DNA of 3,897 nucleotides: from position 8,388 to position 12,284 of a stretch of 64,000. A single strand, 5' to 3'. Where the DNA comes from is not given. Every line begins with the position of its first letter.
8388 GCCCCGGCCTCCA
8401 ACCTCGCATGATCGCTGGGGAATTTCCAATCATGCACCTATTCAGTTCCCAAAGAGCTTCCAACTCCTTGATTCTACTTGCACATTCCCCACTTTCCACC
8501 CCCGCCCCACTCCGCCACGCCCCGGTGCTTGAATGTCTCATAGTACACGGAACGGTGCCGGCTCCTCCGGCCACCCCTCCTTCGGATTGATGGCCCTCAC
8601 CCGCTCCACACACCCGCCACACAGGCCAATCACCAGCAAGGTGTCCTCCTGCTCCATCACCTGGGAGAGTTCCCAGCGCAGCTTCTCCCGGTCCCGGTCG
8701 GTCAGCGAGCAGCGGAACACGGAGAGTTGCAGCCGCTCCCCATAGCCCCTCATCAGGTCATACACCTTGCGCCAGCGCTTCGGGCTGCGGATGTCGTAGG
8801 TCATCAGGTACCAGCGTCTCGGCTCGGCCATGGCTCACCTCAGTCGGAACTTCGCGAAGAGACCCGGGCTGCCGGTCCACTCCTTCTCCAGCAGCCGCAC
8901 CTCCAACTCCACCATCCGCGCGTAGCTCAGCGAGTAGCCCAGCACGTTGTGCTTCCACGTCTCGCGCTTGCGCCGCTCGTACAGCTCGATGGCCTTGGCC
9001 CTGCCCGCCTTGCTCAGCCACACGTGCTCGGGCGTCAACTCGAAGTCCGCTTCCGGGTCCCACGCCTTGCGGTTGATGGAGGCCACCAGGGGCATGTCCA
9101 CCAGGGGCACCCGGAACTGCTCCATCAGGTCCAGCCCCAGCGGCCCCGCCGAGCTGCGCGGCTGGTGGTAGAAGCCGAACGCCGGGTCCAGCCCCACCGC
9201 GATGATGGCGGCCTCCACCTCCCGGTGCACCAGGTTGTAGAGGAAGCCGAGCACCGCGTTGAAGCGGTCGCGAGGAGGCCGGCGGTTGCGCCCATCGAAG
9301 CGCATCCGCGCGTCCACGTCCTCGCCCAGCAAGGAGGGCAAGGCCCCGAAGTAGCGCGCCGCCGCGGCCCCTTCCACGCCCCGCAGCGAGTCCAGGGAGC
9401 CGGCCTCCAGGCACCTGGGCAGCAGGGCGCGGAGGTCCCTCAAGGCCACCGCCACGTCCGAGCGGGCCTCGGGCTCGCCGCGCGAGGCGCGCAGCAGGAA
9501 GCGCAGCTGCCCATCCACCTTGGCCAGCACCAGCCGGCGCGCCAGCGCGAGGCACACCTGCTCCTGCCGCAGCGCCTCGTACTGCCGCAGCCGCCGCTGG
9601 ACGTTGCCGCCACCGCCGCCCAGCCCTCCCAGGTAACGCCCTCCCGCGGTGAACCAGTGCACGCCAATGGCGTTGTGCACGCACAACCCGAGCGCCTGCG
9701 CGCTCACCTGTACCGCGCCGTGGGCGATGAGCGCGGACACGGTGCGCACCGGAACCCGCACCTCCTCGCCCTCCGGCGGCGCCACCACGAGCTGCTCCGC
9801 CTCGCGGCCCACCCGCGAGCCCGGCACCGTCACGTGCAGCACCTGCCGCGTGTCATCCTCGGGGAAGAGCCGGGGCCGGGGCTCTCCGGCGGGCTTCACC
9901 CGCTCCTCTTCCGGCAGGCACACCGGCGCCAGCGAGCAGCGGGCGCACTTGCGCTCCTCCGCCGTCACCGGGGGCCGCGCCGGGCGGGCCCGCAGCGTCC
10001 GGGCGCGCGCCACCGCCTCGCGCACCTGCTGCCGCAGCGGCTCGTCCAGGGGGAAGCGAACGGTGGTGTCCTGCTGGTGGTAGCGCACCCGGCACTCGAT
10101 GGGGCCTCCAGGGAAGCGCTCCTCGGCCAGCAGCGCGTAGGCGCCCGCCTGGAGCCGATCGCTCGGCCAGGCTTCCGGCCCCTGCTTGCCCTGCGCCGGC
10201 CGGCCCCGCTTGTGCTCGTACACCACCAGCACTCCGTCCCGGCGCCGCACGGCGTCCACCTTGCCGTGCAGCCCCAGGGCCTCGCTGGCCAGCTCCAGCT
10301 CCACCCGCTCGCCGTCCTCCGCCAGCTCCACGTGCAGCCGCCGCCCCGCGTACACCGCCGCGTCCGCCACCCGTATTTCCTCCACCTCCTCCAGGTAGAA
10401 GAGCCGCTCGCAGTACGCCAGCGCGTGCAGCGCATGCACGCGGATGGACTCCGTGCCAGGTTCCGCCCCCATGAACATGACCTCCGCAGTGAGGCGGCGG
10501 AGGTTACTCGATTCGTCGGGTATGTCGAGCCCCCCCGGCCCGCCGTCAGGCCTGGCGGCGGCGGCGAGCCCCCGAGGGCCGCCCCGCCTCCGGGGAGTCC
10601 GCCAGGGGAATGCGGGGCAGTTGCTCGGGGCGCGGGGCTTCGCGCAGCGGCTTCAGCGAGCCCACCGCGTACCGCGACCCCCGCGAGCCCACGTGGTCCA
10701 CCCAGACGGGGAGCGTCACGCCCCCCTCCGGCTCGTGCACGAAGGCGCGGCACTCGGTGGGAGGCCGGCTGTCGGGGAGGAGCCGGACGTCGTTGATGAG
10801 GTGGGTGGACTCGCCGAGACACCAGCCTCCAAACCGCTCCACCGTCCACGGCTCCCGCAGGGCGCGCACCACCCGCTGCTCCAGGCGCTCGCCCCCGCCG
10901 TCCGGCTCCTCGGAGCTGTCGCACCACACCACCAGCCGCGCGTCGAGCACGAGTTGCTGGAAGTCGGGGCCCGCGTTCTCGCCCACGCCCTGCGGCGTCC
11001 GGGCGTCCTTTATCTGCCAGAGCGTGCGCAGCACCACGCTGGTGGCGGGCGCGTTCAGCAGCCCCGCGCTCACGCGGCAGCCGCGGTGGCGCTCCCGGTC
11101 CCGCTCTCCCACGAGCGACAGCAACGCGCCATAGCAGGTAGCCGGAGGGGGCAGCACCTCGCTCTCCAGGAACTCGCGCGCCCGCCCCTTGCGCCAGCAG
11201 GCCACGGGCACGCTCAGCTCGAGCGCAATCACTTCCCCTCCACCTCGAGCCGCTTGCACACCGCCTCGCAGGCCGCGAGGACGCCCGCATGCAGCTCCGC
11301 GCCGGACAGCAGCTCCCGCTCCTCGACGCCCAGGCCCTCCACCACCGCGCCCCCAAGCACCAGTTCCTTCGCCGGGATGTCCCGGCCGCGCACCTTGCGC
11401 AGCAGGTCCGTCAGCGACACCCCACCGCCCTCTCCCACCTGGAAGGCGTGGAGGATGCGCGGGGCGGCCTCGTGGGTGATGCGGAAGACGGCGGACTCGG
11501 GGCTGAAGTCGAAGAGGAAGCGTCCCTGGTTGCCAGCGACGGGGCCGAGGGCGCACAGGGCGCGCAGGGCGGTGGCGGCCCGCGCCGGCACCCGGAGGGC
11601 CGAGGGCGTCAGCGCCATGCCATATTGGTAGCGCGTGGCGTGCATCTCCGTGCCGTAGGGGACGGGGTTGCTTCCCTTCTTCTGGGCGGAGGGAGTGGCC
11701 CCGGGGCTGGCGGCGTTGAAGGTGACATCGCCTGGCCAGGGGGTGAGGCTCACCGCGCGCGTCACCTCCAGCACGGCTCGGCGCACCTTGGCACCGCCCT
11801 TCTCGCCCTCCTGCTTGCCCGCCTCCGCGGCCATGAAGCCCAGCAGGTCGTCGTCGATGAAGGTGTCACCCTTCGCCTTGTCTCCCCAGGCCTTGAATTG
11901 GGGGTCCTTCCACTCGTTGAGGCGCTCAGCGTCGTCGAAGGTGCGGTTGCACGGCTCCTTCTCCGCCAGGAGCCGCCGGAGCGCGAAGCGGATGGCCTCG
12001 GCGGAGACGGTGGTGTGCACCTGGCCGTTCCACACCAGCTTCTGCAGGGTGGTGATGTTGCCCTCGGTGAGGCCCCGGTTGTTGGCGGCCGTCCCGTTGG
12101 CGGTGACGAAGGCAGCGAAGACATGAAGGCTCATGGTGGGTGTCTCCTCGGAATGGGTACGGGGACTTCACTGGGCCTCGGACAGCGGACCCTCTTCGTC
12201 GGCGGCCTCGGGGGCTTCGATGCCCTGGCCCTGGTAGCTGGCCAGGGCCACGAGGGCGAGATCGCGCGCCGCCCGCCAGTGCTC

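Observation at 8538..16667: Atypical type I cas operon: cas6-cas3(N-terminal HD)-cas8-cas7-cas5-cas4/cas1 fusion-cas2, no cas11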

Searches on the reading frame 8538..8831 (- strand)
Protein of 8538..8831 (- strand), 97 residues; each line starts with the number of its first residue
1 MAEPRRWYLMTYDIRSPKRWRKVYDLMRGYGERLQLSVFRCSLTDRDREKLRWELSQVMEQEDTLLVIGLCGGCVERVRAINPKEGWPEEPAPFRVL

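Call 5: search_protein_families(library=ncbifam, proteins=[window:8538-8831:-], max_evalue=0.01)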
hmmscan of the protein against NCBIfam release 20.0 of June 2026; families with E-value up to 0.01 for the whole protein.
window:8538-8831:- (97 aa): 1 family
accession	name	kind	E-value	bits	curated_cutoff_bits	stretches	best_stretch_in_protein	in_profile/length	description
TIGR01573.1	cas2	equivalog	4.6e-13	49.2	24.5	1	7-86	2-86/96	CRISPR-associated endonuclease Cas2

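Call 6: search_protein_families(library=pfam, proteins=[window:8538-8831:-], max_evalue=0.01)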
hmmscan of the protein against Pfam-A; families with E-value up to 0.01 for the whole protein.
window:8538-8831:- (97 aa): 1 family
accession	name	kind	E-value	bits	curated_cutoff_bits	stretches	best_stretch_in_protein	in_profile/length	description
PF09827.14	CRISPR_Cas2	-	1.3e-17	64.1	23.8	1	7-77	2-73/74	CRISPR associated protein Cas2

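Call 21: search_protein_families(library=padloc, proteins=[window:8538-8831:-], max_evalue=0.001)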
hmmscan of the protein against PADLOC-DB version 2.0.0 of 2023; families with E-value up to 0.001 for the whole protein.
window:8538-8831:- (97 aa): 19 families
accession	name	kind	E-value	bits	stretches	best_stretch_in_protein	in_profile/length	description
PDLC02078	Cas2b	-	7.1e-40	132.9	1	5-97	2-94/94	-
PDLC01338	Cas2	-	1e-18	65.6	1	8-81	1-72/76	"CAS-I,CAS-II,CAS-III,CAS-IV,CAS-V,CAS-VI; acquisition_2"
PDLC01756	Cas2g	-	1.5e-18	64.6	1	5-70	3-69/96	-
PDLC02027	Cas2d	-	5.4e-18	63.2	1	8-82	3-78/89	-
PDLC01649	Cas2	-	2.2e-16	57.9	1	7-73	2-68/70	"CAS-I,CAS-II,CAS-III,CAS-IV,CAS-V,CAS-VI; acquisition_2"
PDLC02074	Cas2_IIIb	-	4.1e-16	56.8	1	9-84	4-78/86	-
PDLC01443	Cas2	-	1.1e-15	55.9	1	8-85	3-79/86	"CAS-I,CAS-II,CAS-III,CAS-IV,CAS-V,CAS-VI; acquisition_2"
PDLC00935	Cas2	-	1.2e-13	49.2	1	7-86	2-86/96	CRISPR-associated endonuclease Cas2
PDLC00936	Cas2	-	1.3e-13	49.2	1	8-81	1-78/83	Cas2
PDLC01251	Cas2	-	5e-12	43.9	1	7-77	2-72/84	"CAS-I,CAS-II,CAS-III,CAS-IV,CAS-V,CAS-VI; acquisition_2"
PDLC01749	Cas2b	-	6.5e-10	37.4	1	8-68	3-63/87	-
PDLC01751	Cas2c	-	2e-09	35.9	1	9-81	4-81/95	-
PDLC02076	Cas2b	-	1.1e-08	33.3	1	9-67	4-62/87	-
PDLC01748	Cas2_IIIa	-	8.6e-08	30.7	1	9-71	4-66/88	-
PDLC01525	Cas2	-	1.8e-06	26.6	1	9-78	4-74/90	"CAS-I,CAS-II,CAS-III,CAS-IV,CAS-V,CAS-VI; acquisition_2"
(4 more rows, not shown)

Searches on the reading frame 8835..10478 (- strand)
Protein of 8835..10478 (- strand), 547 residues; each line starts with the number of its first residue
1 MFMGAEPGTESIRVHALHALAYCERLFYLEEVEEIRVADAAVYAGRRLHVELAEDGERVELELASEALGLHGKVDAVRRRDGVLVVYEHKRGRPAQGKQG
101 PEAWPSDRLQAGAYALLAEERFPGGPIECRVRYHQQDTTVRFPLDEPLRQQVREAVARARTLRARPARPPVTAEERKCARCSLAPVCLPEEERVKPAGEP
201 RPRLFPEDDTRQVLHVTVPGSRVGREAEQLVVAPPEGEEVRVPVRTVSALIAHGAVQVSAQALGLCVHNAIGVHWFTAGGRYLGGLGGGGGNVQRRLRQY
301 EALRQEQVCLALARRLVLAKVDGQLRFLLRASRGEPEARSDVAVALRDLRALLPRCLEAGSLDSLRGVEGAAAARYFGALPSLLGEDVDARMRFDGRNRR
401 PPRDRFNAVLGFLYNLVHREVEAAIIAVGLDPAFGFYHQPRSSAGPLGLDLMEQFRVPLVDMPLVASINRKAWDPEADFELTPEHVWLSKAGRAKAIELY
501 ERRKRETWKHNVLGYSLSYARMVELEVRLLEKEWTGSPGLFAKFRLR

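Call 5: search_protein_families(library=ncbifam, proteins=[window:8835-10478:-], max_evalue=0.01)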
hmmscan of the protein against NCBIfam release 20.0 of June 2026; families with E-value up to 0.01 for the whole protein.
window:8835-10478:- (547 aa): 10 families
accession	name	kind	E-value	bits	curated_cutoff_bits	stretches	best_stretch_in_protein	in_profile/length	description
TIGR03983.1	cas1_MYXAN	equivalog_domain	4.1e-165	548.9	358.05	1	203-547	3-347/347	type I-MYXAN CRISPR-associated endonuclease Cas1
NF049935.1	cas4g_cas1g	exception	4.9e-124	414.8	560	1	12-536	2-535/546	CRISPR-associated endonuclease Cas4g/Cas1g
TIGR00287.1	cas1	equivalog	4.1e-77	259.4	71.7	1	214-538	2-323/327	CRISPR-associated endonuclease Cas1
TIGR03640.1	cas1_DVULG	exception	3.9e-72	243.3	385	1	213-533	5-327/340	type I-C CRISPR-associated endonuclease Cas1c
TIGR04093.1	cas1_CYANO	exception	9.6e-61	205.6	385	1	213-536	2-323/334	type I-D CRISPR-associated endonuclease Cas1d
TIGR03641.1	cas1_HMARI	exception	5.3e-36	124.5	304.1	1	222-533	10-310/324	type I-B CRISPR-associated endonuclease Cas1b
TIGR00372.1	cas4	equivalog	7.5e-20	71.5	65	1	13-189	2-180/180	CRISPR-associated protein Cas4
TIGR04329.1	cas1_PREFRAN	exception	4.3e-17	62.2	300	1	219-495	14-276/317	type V CRISPR-associated endonuclease Cas1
TIGR03638.1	cas1_ECOLI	exception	3e-11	43.1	215.6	2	337-443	106-209/269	type I-E CRISPR-associated endonuclease Cas1e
TIGR03639.1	cas1_NMENI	exception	1.4e-09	37.7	120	1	367-465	145-230/278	type II CRISPR-associated endonuclease Cas1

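Call 6: search_protein_families(library=pfam, proteins=[window:8835-10478:-], max_evalue=0.01)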
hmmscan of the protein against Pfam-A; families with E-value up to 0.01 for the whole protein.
window:8835-10478:- (547 aa): 3 families
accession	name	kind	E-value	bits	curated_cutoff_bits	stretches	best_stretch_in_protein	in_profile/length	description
PF01867.21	Cas_Cas1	-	7.8e-80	268.5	22.3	1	214-501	1-282/283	CRISPR associated protein Cas1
PF01930.23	Cas_Cas4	-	1.2e-15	58.4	22.7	1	16-188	4-159/160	Domain of unknown function DUF83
PF12705.13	PDDEXK_1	-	1.4e-10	42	22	1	54-187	107-246/247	PD-(D/E)XK nuclease superfamily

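Call 21: search_protein_families(library=padloc, proteins=[window:8835-10478:-], max_evalue=0.001)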
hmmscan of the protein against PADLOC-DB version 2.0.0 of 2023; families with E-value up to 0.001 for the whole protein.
window:8835-10478:- (547 aa): 41 families (the best 25 are shown)
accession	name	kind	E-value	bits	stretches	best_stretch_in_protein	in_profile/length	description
PDLC02067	Cas1b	-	6.1e-227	752.6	1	16-547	2-533/533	-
PDLC00922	Cas1a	-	1.1e-165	548.9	1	203-547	3-347/347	"CRISPR-associated endonuclease Cas1, subtype MYXAN"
PDLC01747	Cas1g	-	3.1e-113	377.1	1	17-547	6-523/523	-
PDLC00927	Cas1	-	1.1e-77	259.4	1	214-538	2-323/327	CRISPR-associated endonuclease Cas1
PDLC01608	Cas1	-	6.8e-77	256.6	1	214-502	1-276/276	"CAS-I,CAS-II,CAS-III,CAS-IV,CAS-V,CAS-VI; acquisition_1"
PDLC01248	Cas1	-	3.3e-76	254.5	1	213-536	2-289/289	"CAS-I,CAS-II,CAS-III,CAS-IV,CAS-V,CAS-VI; acquisition_1"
PDLC01743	Cas1c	-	8.4e-73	243.5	1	212-533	6-323/337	-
PDLC00923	Cas1c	-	1e-72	243.3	1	213-533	5-327/340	"CRISPR-associated endonuclease Cas1, subtype I-C/DVULG"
PDLC01334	Cas1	-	1.7e-72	242.6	1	213-532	4-323/336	"CAS-I,CAS-II,CAS-III,CAS-IV,CAS-V,CAS-VI; acquisition_1"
PDLC00928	Cas1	-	6.1e-70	233.7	1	213-533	2-312/315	Cas1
PDLC01449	Cas1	-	7.4e-60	200.6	1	221-536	10-282/285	"CAS-I,CAS-II,CAS-III,CAS-IV,CAS-V,CAS-VI; acquisition_1"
PDLC02025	Cas1d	-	1.5e-59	200.1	1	212-536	2-306/316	-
PDLC01249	Cas1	-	1.6e-58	196.1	1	214-477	1-245/246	"CAS-I,CAS-II,CAS-III,CAS-IV,CAS-V,CAS-VI; acquisition_1"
PDLC01740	Cas1_IIIa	-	3.8e-46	156.4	1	215-509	4-288/331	-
PDLC01742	Cas1b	-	6.5e-40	135.6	1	222-535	12-314/326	-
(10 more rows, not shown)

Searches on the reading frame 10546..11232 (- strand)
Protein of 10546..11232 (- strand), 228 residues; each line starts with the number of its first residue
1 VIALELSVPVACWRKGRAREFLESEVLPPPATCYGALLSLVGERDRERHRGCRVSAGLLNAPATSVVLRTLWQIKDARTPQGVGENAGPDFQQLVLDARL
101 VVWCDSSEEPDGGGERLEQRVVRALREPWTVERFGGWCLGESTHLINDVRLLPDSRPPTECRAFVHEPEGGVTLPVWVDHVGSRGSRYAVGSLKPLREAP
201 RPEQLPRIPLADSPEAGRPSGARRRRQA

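Call 21: search_protein_families(library=padloc, proteins=[window:10546-11232:-], max_evalue=0.001)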
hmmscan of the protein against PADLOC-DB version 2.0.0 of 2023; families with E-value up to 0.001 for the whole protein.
window:10546-11232:- (228 aa): 4 families
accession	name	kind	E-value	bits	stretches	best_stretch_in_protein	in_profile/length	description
PDLC01301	Cas5b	-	4.1e-64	213.8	1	2-179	1-168/168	CAS-I-B; effector_G5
PDLC02095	Cas5b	-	6.7e-61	203.4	1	1-200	1-189/199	-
PDLC01306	Cas5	-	4.5e-13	47.8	1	3-149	2-137/174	CAS-I; effector_G5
PDLC00950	Cas5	-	5e-09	33.9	1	2-42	2-42/43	CRISPR-associated protein Cas5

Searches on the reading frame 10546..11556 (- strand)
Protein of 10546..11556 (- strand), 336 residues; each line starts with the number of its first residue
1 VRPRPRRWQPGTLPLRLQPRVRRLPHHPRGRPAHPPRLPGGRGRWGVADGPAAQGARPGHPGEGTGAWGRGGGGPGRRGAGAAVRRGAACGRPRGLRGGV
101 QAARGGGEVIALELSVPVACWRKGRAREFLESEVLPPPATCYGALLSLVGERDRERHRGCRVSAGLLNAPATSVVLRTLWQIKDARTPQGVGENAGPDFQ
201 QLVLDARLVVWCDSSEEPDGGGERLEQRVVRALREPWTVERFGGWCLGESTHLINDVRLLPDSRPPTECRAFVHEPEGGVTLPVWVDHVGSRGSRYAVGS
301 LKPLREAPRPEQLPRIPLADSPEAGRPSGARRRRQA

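Call 5: search_protein_families(library=ncbifam, proteins=[window:10546-11556:-], max_evalue=0.01)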
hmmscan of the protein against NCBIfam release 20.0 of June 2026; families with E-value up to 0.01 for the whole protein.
window:10546-11556:- (336 aa): 2 families
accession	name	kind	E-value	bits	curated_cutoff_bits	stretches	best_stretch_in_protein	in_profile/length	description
TIGR02586.1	cas5_cmx5_devS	exception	3.5e-62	209.3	111.5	1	110-295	1-183/183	type I-MYXAN CRISPR-associated protein Cas5/Cmx5/DevS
TIGR02593.1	CRISPR_cas5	subfamily_domain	2.7e-08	33.5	17.8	1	110-150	2-42/43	CRISPR-associated protein Cas5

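Call 6: search_protein_families(library=pfam, proteins=[window:10546-11556:-], max_evalue=0.01)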
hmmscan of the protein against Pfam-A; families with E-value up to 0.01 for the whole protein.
window:10546-11556:- (336 aa): 0 families

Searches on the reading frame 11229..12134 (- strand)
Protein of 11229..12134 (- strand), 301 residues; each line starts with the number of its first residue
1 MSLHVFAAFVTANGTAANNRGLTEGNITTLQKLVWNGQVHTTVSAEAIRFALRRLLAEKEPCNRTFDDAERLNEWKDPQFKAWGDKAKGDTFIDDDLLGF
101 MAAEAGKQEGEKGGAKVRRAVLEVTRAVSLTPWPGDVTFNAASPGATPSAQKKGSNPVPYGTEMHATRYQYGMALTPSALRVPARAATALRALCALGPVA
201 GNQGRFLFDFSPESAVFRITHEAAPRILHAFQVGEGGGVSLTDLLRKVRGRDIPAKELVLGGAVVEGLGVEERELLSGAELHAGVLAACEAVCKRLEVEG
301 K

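Call 5: search_protein_families(library=ncbifam, proteins=[window:11229-12134:-], max_evalue=0.01)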
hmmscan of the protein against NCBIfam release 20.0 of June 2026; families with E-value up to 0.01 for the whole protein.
window:11229-12134:- (301 aa): 2 families
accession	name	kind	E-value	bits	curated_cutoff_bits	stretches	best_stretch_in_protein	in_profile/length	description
TIGR02585.1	cas_Cst2_DevR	exception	1.3e-43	149.3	72.75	1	11-174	3-157/321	type I-B CRISPR-associated protein Cas7/Cst2/DevR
TIGR01875.1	cas_MJ0381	subfamily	2.4e-43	148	67.3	1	6-227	2-239/240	DevR family CRISPR-associated autoregulator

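Call 6: search_protein_families(library=pfam, proteins=[window:11229-12134:-], max_evalue=0.01)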
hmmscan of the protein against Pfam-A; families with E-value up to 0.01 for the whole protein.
window:11229-12134:- (301 aa): 1 family
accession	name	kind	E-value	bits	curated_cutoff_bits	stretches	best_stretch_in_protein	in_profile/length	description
PF01905.21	DevR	-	5.1e-08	32.8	23.8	1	9-175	4-187/270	CRISPR-associated negative auto-regulator DevR/Csa2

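Call 21: search_protein_families(library=padloc, proteins=[window:11229-12134:-], max_evalue=0.001)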
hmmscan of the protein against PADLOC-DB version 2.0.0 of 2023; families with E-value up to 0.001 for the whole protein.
window:11229-12134:- (301 aa): 6 families
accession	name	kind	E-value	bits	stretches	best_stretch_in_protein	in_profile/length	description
PDLC00961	Cas7b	-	3.3e-44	149.3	1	11-174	3-157/321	"CRISPR-associated protein Cas7/Cst2/DevR, subtype I-B/TNEAP"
PDLC00960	Cas7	-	6.4e-44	148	1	6-227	2-239/240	CRISPR-associated autoregulator DevR family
PDLC01263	Cas7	-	5e-43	145.2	1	15-225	5-203/205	CAS-I; effector_G7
PDLC01300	Cas7b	-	5.1e-40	135.6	1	12-175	4-143/266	CAS-I-B; effector_G7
PDLC01455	Cas7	-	5.5e-15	53.6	1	9-175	9-148/268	CAS-I; effector_G7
PDLC01610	Cas7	-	4.7e-10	37.2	1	9-175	4-161/241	CAS-I; effector_G7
